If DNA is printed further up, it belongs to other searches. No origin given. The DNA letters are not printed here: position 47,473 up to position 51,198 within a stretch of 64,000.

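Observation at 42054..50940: Mosaic cluster of four large surface proteins with shared domains and a possibly inactivated paralogue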

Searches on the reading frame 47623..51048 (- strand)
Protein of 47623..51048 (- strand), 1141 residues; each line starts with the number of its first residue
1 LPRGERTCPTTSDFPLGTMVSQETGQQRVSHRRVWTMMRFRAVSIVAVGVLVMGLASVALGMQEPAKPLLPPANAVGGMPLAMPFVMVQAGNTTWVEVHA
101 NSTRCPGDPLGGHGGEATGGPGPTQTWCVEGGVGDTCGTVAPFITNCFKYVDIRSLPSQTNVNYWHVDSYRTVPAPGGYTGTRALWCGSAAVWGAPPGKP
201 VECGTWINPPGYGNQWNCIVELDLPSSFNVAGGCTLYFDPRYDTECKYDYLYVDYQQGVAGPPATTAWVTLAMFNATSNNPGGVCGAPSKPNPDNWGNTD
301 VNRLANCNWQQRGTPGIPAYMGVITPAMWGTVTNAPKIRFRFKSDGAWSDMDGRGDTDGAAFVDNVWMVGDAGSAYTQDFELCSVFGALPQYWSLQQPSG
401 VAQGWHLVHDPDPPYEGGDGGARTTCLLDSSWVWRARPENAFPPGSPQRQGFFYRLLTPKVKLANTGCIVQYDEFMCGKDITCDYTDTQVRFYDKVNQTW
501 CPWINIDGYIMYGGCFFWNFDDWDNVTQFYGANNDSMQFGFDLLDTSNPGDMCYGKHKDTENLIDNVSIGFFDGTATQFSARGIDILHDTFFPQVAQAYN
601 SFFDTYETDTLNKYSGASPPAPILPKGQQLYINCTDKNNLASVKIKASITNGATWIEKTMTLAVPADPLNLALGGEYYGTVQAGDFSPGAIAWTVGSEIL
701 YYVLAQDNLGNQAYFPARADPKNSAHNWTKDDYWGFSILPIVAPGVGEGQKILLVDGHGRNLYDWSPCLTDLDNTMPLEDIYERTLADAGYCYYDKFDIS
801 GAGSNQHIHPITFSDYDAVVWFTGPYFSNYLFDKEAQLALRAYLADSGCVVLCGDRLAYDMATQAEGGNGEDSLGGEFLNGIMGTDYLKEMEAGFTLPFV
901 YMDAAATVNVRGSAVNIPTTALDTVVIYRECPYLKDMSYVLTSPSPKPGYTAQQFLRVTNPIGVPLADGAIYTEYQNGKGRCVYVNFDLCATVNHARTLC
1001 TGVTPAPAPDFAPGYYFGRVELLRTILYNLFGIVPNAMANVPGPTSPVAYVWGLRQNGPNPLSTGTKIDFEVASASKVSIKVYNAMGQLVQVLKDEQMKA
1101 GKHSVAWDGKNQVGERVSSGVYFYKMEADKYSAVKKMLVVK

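Call 3: search_protein_families(library=pfam, proteins=[window:47623-51048:-], max_evalue=1)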
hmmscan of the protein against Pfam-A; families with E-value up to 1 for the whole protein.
window:47623-51048:- (1141 aa): 3 families
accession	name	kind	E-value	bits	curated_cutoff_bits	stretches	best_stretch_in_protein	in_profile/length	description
PF13860.13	FlgD_ig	-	4.6e-12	46.2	27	1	1067-1129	11-76/79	FlgD Ig-like domain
PF18962.6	Por_Secre_tail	-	1.2e-07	32.4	27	1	1059-1139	3-75/75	Secretion system C-terminal sorting domain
PF13585.12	CHU_C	-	7.4e-06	26.4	27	1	1072-1129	23-73/86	CHU_C Type IX secretion signal domain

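Call 4: search_protein_families(library=ncbifam, proteins=[window:47623-51048:-], max_evalue=1)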
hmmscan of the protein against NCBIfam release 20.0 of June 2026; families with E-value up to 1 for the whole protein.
window:47623-51048:- (1141 aa): 11 families
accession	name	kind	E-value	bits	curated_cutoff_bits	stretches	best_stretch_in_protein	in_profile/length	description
NF005176.1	PRK06655.1-1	equivalog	2e-09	37.7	230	1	1072-1130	94-151/197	flagellar hook assembly protein FlgD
TIGR04183.1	Por_Secre_tail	domain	2.1e-09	37.2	23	1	1059-1139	3-71/72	T9SS type A sorting domain-containing protein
NF033707.1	T9SS_sortase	equivalog_domain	1e-07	30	420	1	1057-1129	1001-1078/1095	type IX secretion system sortase PorU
NF009276.0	PRK12633.1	equivalog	3.9e-07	30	383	1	1067-1130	121-183/234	flagellar basal body rod modification protein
NF052323.1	T9SSA_dep_M6i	equivalog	8.4e-07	27.3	600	1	1057-1133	960-1031/1043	T9SS-dependent M6-like inactivated metalloprotease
NF009452.0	PRK12812.1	equivalog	2e-05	24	258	1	1071-1127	146-205/289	flagellar basal body rod modification protein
NF052228.1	T9SS_PorZ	equivalog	2.2e-05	23.1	260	1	1075-1141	694-757/757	type IX secretion system anionic LPS delivery protein PorZ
NF009277.0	PRK12634.1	equivalog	0.00012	22.2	333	1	1072-1123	118-169/221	flagellar basal body rod modification protein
NF009453.0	PRK12813.1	equivalog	0.00066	19.3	264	1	1072-1130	120-175/223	flagellar basal body rod modification protein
NF038113.1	T9SSA_dep_M36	equivalog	0.012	13.8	885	1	1059-1139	797-868/869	T9SS-dependent M36 family metallopeptidase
NF004496.1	PRK05842.1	equivalog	0.028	13.7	250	1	1076-1129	166-221/271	flagellar hook assembly protein FlgD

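Call 10: find_homologous_proteins(query=window:47623-50940:-)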
Query window:47623-50940:- (1105 aa): 189 proteins with E <= 0.001 among 8000 candidates; the best 120 are listed.
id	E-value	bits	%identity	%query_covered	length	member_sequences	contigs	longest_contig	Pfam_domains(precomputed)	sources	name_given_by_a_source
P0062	0.0e+0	2287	94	92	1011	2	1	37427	PF13585.13,PF18962.8,PF13860.13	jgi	jgi:hypothetical protein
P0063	0.0e+0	1720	68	100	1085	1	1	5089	PF13585.13,PF18962.8,PF13860.13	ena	-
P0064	0.0e+0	1715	66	100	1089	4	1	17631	PF13585.13,PF18962.8,PF13860.13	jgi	jgi:hypothetical protein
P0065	0.0e+0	1702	66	100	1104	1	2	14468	PF18962.8,PF13860.13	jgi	jgi:hypothetical protein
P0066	0.0e+0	1693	66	100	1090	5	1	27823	PF13585.13,PF18962.8,PF13860.13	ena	-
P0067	0.0e+0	1635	64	100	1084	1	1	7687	PF13585.13,PF18962.8,PF13860.13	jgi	jgi:hypothetical protein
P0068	0.0e+0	1615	64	100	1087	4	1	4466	PF18962.8,PF13860.13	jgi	-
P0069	0.0e+0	1585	62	100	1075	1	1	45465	PF13585.13,PF18962.8,PF13860.13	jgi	jgi:hypothetical protein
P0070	0.0e+0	1571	63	100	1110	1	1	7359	PF13585.13,PF18962.8,PF13860.13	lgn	-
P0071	0.0e+0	1548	61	100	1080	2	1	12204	PF18962.8,PF13860.13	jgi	jgi:hypothetical protein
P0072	0.0e+0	1531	60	100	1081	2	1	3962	PF18962.8,PF13860.13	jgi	jgi:hypothetical protein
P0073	0.0e+0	1464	61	96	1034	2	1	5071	PF18962.8,PF13860.13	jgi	-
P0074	0.0e+0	1451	59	100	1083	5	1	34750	PF13585.13,PF18962.8,PF13860.13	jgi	-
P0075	0.0e+0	1449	57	100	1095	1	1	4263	PF18962.8,PF13860.13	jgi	jgi:hypothetical protein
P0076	0.0e+0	1440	60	96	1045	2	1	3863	PF13860.13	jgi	jgi:hypothetical protein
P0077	0.0e+0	1421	58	99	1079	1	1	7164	PF18962.8,PF13860.13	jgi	jgi:FlgD Ig-like domain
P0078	0.0e+0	1416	58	97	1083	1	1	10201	PF13860.13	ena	-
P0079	0.0e+0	1400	57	100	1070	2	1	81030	PF13860.13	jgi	jgi:hypothetical protein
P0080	0.0e+0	1394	57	99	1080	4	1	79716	PF13860.13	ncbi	ncbi:MAG: FlgD immunoglobulin-like domain containing protein [Candidatus Eisenbacteria bacterium]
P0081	0.0e+0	1387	57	100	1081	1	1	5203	PF13860.13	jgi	jgi:hypothetical protein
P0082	0.0e+0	1377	56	100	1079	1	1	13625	PF13860.13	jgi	jgi:hypothetical protein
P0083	0.0e+0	1374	56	99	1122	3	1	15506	PF18962.8,PF13860.13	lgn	-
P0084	0.0e+0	1371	56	100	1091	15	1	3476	PF13585.13,PF18962.8,PF13860.13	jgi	jgi:hypothetical protein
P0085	0.0e+0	1365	66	83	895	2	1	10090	PF13585.13,PF18962.8,PF13860.13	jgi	jgi:hypothetical protein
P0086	0.0e+0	1361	56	100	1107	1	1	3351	PF13585.13,PF18962.8,PF13860.13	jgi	jgi:hypothetical protein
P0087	0.0e+0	1355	55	100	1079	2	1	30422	PF13585.13,PF18962.8,PF13860.13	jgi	-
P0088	0.0e+0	1352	55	100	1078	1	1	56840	PF18962.8,PF13860.13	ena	-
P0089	0.0e+0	1350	56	100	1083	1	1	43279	PF13585.13,PF18962.8,PF13860.13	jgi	jgi:hypothetical protein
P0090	0.0e+0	1349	56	100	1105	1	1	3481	PF13585.13,PF18962.8,PF13860.13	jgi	jgi:hypothetical protein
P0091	0.0e+0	1348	54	100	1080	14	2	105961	PF13585.13,PF18962.8,PF13860.13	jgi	jgi:hypothetical protein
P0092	0.0e+0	1348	55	100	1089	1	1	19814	PF13585.13,PF18962.8,PF13860.13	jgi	jgi:hypothetical protein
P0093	0.0e+0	1345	55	100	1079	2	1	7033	PF18962.8,PF13860.13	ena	-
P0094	0.0e+0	1345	55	100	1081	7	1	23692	PF18962.8,PF13860.13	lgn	-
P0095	0.0e+0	1344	55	100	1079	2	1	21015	PF18962.8,PF13860.13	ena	-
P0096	0.0e+0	1343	55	100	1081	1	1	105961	PF18962.8,PF13860.13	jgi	jgi:hypothetical protein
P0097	0.0e+0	1341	54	100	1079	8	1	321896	PF18962.8,PF13860.13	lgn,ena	-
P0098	0.0e+0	1339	55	100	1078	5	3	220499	PF13585.13,PF18962.8,PF13860.13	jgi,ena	-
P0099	0.0e+0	1339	56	100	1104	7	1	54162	PF13585.13,PF18962.8,PF13860.13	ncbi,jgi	jgi:hypothetical protein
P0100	0.0e+0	1339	55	99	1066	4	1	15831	PF13585.13,PF18962.8,PF13860.13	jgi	jgi:hypothetical protein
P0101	0.0e+0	1330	57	100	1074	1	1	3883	PF13585.13,PF18962.8,PF13860.13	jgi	jgi:hypothetical protein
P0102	0.0e+0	1327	54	98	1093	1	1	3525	PF13860.13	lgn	-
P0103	0.0e+0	1325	54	100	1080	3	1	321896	PF13585.13,PF18962.8,PF13860.13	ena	-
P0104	0.0e+0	1316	55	100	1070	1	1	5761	PF13860.13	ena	-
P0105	0.0e+0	1315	54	99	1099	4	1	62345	PF13585.13,PF18962.8,PF13860.13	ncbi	-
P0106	0.0e+0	1309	55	100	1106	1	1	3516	PF13585.13,PF18962.8,PF13860.13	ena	-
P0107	0.0e+0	1298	55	99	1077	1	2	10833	PF13860.13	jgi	jgi:hypothetical protein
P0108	0.0e+0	1298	54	100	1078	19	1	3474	PF13585.13,PF18962.8,PF13860.13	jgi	jgi:hypothetical protein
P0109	0.0e+0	1294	56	96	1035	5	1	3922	PF13585.13,PF18962.8,PF13860.13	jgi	jgi:hypothetical protein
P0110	0.0e+0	1289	59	90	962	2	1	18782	PF13860.13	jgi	jgi:hypothetical protein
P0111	0.0e+0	1289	54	98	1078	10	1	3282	PF18962.8,PF13860.13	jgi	jgi:hypothetical protein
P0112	0.0e+0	1284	54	99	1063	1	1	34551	PF13860.13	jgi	jgi:hypothetical protein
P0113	0.0e+0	1283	54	100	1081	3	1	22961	PF13860.13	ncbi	-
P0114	0.0e+0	1276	53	97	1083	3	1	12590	PF13860.13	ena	-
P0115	0.0e+0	1274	54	97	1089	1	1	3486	PF18962.8,PF13860.13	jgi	jgi:hypothetical protein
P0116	0.0e+0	1272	54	100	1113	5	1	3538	PF13585.13,PF18962.8,PF13860.13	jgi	jgi:hypothetical protein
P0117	0.0e+0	1272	53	100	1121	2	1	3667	PF13585.13,PF18962.8,PF13860.13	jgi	jgi:hypothetical protein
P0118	0.0e+0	1271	53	98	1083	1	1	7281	PF18962.8,PF13860.13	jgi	jgi:hypothetical protein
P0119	0.0e+0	1270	52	100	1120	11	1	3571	PF13585.13,PF18962.8,PF13860.13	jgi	jgi:hypothetical protein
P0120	0.0e+0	1267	53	100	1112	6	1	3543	PF13585.13,PF18962.8,PF13860.13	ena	-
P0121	0.0e+0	1264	54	99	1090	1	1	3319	PF13585.13,PF18962.8,PF13860.13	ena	-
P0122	0.0e+0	1260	53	100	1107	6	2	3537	PF13585.13,PF18962.8,PF13860.13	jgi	jgi:hypothetical protein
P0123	0.0e+0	1258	53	100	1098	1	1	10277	PF13585.13,PF18962.8,PF13860.13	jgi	jgi:hypothetical protein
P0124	0.0e+0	1256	54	100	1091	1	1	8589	PF18962.8,PF13860.13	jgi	jgi:hypothetical protein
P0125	0.0e+0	1254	55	96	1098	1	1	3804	PF13860.13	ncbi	ncbi:MAG: FlgD immunoglobulin-like domain containing protein [bacterium]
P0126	0.0e+0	1253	52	100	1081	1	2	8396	PF13860.13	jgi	jgi:hypothetical protein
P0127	0.0e+0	1248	53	99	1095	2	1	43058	PF13585.13,PF13860.13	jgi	jgi:hypothetical protein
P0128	0.0e+0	1247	52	98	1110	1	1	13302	PF13860.13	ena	-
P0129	0.0e+0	1247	52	100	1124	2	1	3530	PF13585.13,PF18962.8,PF13860.13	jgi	jgi:hypothetical protein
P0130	0.0e+0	1243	63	79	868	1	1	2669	PF13585.13,PF18962.8,PF13860.13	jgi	jgi:hypothetical protein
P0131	0.0e+0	1241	52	99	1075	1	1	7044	PF13860.13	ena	-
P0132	0.0e+0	1241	51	100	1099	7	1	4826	PF18962.8,PF13860.13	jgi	jgi:hypothetical protein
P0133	0.0e+0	1238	53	99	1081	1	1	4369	PF13860.13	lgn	-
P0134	0.0e+0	1238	53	100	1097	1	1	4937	PF13585.13,PF18962.8,PF13860.13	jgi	jgi:hypothetical protein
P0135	0.0e+0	1233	52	100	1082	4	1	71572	PF13860.13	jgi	-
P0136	0.0e+0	1233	52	99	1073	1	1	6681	PF13860.13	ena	-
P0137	0.0e+0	1223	52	100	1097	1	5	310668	PF13585.13,PF18962.8,PF13860.13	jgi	jgi:hypothetical protein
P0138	0.0e+0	1221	52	97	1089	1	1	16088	PF18962.8,PF13860.13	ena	-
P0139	0.0e+0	1216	52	99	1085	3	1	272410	PF13585.13,PF18962.8,PF13860.13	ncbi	ncbi:MAG: FlgD immunoglobulin-like domain containing protein [bacterium]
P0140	0.0e+0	1212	50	100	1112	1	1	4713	PF13860.13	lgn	-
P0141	0.0e+0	1206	51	99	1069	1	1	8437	PF13860.13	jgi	jgi:hypothetical protein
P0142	0.0e+0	1206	51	100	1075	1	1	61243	PF18962.8,PF13860.13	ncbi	-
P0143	0.0e+0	1205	52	100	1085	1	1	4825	PF13585.13,PF18962.8,PF13860.13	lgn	-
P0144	0.0e+0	1205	52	96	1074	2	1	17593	PF13860.13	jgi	jgi:hypothetical protein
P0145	0.0e+0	1204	51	99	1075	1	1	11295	PF18962.8,PF13860.13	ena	-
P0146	0.0e+0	1203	50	100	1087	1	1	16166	PF13585.13,PF13860.13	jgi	jgi:hypothetical protein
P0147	0.0e+0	1200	50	100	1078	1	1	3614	PF13860.13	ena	-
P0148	0.0e+0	1194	52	99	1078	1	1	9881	PF13585.13,PF18962.8,PF13860.13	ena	-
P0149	0.0e+0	1191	51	100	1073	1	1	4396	PF18962.8,PF13860.13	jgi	jgi:hypothetical protein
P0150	0.0e+0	1191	51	100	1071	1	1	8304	PF13860.13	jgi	jgi:hypothetical protein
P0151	0.0e+0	1190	51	100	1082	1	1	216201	PF13585.13,PF18962.8,PF13860.13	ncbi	-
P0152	0.0e+0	1186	56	89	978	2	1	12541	PF13585.13,PF18962.8,PF13860.13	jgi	jgi:hypothetical protein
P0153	0.0e+0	1183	51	100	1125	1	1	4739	PF13585.13,PF18962.8,PF13860.13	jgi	jgi:hypothetical protein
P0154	0.0e+0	1182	51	99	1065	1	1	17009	PF13585.13,PF13860.13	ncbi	-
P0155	0.0e+0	1175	51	100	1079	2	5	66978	PF18962.8,PF13860.13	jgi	jgi:hypothetical protein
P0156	0.0e+0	1174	52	98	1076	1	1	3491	PF13860.13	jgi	jgi:hypothetical protein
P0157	0.0e+0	1173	50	100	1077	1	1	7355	PF13860.13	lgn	-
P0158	0.0e+0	1173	50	100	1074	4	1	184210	PF18962.8,PF13860.13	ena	-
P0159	0.0e+0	1172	50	99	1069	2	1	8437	PF13585.13,PF13860.13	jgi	jgi:hypothetical protein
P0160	0.0e+0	1171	53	94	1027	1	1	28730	PF13860.13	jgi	jgi:hypothetical protein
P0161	0.0e+0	1168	51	97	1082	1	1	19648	PF13860.13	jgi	jgi:hypothetical protein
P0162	0.0e+0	1168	51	100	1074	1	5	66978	PF13860.13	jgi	jgi:hypothetical protein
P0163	0.0e+0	1161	51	96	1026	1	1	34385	PF18962.8,PF13860.13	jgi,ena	-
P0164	0.0e+0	1160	49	100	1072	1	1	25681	PF13860.13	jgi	jgi:hypothetical protein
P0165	0.0e+0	1157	50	99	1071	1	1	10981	PF13860.13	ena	-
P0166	0.0e+0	1146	50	99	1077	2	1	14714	PF13860.13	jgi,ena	-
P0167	0.0e+0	1144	50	100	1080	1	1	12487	PF13860.13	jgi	jgi:hypothetical protein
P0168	0.0e+0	1136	48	100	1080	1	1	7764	PF13860.13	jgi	-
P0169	0.0e+0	1136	50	97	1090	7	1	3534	PF13585.13,PF18962.8,PF13860.13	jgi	jgi:hypothetical protein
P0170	0.0e+0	1134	52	92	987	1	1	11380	PF13860.13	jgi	jgi:hypothetical protein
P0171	0.0e+0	1134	65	69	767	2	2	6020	PF13585.13,PF18962.8,PF13860.13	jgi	-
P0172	0.0e+0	1134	50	96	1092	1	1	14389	PF13860.13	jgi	jgi:hypothetical protein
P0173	0.0e+0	1127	48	100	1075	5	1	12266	PF18962.8,PF13860.13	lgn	-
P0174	0.0e+0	1126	47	100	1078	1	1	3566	PF13860.13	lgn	-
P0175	0.0e+0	1125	50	99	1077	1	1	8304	PF13860.13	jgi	jgi:hypothetical protein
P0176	0.0e+0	1111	49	100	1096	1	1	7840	PF13585.13,PF18962.8,PF13860.13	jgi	jgi:hypothetical protein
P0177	0.0e+0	1111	48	99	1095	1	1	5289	PF13585.13,PF18962.8,PF13860.13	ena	-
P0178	0.0e+0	1110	49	96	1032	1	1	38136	PF13860.13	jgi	jgi:hypothetical protein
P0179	0.0e+0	1109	48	99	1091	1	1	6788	PF13860.13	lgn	-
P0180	0.0e+0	1102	50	93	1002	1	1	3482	PF13860.13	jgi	jgi:hypothetical protein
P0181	0.0e+0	1098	47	100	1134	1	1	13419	PF13585.13,PF18962.8,PF13860.13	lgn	-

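Call 15: search_solved_structures(query=A2, max_evalue=10)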
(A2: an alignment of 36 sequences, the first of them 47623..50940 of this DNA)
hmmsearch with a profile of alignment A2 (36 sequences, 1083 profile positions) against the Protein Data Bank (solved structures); distinct sequences matched with E-value up to 10: 7.
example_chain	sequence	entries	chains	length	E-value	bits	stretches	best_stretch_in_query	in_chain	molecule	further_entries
7eh9_A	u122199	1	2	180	0.00025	22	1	1008-1071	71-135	Basal-body rod modification protein FlgD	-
7bhq_A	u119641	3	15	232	0.00041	21.3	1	1008-1071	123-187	Basal-body rod modification protein FlgD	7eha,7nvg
3osv_A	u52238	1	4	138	0.00082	20.3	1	1016-1069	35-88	Flagellar basal-body rod modification protein FlgD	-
3c12_A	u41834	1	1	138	0.0022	18.9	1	1017-1066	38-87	Flagellar protein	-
4zzf_A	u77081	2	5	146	0.018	15.8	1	1021-1069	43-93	Flagellar basal body rod modification protein | Basal-body rod modification protein FlgD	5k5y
4zzk_A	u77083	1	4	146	0.018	15.8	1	1021-1069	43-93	Basal-body rod modification protein FlgD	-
6za2_A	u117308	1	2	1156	0.019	15.8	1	1001-1082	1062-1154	Por secretion system protein porU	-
